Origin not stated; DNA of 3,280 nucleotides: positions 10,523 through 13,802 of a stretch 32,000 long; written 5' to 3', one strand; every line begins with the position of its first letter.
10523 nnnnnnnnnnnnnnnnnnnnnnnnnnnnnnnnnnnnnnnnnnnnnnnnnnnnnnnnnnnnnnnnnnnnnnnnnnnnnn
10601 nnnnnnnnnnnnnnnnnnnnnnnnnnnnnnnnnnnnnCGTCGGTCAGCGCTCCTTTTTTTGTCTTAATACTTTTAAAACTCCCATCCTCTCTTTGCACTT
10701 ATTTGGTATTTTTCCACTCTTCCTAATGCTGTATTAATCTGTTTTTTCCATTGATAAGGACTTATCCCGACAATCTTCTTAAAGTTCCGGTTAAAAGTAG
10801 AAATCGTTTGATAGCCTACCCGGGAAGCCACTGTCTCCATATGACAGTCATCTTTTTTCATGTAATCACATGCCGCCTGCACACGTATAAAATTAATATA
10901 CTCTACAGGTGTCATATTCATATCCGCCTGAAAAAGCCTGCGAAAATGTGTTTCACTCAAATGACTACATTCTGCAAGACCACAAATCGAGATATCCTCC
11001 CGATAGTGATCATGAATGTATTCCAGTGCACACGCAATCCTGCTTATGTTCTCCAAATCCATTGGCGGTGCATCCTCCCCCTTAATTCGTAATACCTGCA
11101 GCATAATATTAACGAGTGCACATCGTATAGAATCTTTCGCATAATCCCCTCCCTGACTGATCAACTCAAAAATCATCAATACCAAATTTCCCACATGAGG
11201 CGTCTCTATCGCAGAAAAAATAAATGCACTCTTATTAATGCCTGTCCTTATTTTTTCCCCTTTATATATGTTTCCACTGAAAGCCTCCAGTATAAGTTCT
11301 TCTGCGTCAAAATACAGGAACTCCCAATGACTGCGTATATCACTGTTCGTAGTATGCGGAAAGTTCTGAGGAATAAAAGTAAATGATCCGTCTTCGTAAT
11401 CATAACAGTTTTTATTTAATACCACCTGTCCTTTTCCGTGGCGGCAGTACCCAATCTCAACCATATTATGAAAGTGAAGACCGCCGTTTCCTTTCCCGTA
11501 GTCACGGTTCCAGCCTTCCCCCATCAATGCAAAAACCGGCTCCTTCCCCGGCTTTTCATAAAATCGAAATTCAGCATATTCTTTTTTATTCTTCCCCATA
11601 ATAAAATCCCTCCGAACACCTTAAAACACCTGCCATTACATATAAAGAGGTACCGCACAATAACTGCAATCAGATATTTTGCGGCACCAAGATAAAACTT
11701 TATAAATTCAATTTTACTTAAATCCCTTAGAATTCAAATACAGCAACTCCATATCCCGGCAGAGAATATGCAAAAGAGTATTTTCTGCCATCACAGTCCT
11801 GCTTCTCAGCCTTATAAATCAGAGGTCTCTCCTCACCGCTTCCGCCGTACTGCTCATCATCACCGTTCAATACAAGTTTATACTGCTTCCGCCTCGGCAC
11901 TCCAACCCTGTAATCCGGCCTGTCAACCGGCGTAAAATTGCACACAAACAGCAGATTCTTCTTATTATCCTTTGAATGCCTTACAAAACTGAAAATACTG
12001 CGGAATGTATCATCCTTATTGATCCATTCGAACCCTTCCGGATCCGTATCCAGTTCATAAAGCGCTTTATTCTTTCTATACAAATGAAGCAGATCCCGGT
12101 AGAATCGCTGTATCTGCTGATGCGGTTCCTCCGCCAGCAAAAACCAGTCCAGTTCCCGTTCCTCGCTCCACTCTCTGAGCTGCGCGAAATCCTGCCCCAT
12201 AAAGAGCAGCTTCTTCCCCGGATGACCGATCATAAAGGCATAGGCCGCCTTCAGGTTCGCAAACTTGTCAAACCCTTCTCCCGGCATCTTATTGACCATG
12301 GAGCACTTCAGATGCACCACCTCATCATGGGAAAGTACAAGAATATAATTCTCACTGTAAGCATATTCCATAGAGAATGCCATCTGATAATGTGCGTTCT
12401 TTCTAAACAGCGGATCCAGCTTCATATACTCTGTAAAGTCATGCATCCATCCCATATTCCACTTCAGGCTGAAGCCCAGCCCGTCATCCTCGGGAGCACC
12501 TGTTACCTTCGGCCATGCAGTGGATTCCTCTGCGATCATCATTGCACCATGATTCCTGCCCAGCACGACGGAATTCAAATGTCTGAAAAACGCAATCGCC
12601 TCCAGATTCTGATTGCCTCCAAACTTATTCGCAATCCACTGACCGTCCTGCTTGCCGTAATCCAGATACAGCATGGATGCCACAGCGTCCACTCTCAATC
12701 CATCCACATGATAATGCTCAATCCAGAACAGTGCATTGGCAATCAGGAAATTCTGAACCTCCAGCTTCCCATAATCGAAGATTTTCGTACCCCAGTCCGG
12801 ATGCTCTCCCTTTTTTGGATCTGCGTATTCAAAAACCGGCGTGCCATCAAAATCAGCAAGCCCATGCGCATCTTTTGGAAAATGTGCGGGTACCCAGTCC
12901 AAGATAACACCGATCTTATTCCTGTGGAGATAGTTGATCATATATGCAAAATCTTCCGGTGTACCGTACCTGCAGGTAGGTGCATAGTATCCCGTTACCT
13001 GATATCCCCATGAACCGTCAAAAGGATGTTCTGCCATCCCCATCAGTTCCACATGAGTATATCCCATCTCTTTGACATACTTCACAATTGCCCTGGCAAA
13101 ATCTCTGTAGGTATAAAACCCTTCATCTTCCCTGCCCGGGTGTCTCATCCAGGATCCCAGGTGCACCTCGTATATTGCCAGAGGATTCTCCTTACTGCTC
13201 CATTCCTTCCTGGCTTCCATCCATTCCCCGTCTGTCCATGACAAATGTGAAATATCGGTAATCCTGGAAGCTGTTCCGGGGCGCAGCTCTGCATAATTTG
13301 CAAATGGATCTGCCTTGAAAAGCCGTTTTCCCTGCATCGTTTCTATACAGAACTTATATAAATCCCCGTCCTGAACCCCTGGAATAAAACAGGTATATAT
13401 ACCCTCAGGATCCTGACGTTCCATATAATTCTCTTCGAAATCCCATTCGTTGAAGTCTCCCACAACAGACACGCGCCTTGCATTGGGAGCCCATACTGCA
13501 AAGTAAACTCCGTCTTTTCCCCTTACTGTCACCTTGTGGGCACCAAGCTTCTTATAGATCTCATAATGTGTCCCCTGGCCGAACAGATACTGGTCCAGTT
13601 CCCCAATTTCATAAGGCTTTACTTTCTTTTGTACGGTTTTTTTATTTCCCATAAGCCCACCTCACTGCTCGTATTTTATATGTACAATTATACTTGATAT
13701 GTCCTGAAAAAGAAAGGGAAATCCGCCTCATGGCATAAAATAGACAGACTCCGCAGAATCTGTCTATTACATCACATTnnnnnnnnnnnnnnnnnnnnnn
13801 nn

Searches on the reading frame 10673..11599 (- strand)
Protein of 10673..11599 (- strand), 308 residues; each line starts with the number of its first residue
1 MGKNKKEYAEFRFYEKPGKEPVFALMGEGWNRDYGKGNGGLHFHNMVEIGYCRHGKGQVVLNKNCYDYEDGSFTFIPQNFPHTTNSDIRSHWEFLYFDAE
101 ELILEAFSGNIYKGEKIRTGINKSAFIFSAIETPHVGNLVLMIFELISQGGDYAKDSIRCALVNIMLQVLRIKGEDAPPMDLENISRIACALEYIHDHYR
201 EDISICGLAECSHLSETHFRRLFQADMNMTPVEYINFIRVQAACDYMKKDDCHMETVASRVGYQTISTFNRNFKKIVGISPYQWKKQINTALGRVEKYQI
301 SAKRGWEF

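Call 28: search_protein_families(library=pfam, proteins=[window:10673-11599:-])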
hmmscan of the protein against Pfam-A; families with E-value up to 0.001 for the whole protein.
window:10673-11599:- (308 aa): 4 families
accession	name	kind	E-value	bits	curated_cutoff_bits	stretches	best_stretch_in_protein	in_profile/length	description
PF12833.13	HTH_18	-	1.9e-19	70.2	33.6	1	208-287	1-80/80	Helix-turn-helix domain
PF00165.29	HTH_AraC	-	6.2e-14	52.1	26.6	2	195-236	1-42/42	Bacterial regulatory helix-turn-helix proteins, AraC family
PF02311.25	AraC_binding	-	4.7e-07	30.1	21.1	1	42-106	19-85/135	AraC-like ligand binding domain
PF07883.17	Cupin_2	-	6.6e-05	23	27.2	1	38-84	10-56/70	Cupin domain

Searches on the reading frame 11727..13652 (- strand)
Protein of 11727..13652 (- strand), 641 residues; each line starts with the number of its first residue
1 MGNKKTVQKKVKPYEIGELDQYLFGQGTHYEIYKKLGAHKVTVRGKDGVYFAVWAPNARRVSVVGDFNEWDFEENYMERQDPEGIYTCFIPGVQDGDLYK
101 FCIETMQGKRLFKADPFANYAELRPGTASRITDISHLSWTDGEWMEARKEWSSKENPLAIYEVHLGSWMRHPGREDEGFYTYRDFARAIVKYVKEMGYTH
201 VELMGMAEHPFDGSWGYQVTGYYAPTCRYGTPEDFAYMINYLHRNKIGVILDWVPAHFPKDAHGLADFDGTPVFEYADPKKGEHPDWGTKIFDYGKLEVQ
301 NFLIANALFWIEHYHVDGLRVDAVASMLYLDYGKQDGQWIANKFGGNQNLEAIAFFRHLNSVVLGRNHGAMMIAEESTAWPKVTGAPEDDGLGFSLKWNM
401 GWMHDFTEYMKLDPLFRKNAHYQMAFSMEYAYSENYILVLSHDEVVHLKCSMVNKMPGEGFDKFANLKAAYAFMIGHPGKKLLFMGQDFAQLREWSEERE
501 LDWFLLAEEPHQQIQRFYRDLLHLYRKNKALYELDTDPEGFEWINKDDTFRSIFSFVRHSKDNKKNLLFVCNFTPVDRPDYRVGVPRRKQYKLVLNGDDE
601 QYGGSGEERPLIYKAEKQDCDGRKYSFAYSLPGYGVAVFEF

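Call 28: search_protein_families(library=pfam, proteins=[window:11727-13652:-])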
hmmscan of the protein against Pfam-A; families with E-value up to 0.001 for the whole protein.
window:11727-13652:- (641 aa): 4 families
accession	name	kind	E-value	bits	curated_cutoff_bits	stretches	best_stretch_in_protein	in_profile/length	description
PF02922.24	CBM_48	-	3.3e-22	79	22.4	1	35-118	1-83/83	Carbohydrate-binding module 48 (Isoamylase N-terminal domain)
PF02806.24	Alpha-amylase_C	-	4e-21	75.6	21.2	1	543-640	1-93/95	Alpha amylase, C-terminal all-beta domain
PF00128.31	Alpha-amylase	-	8.9e-15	55.3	22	2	191-261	26-95/446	Alpha amylase, catalytic domain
PF22019.2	GlgB_N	-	1e-05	26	27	1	26-116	10-93/94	alpha-1,4-glucan branching enzyme GlgB, N-terminal domain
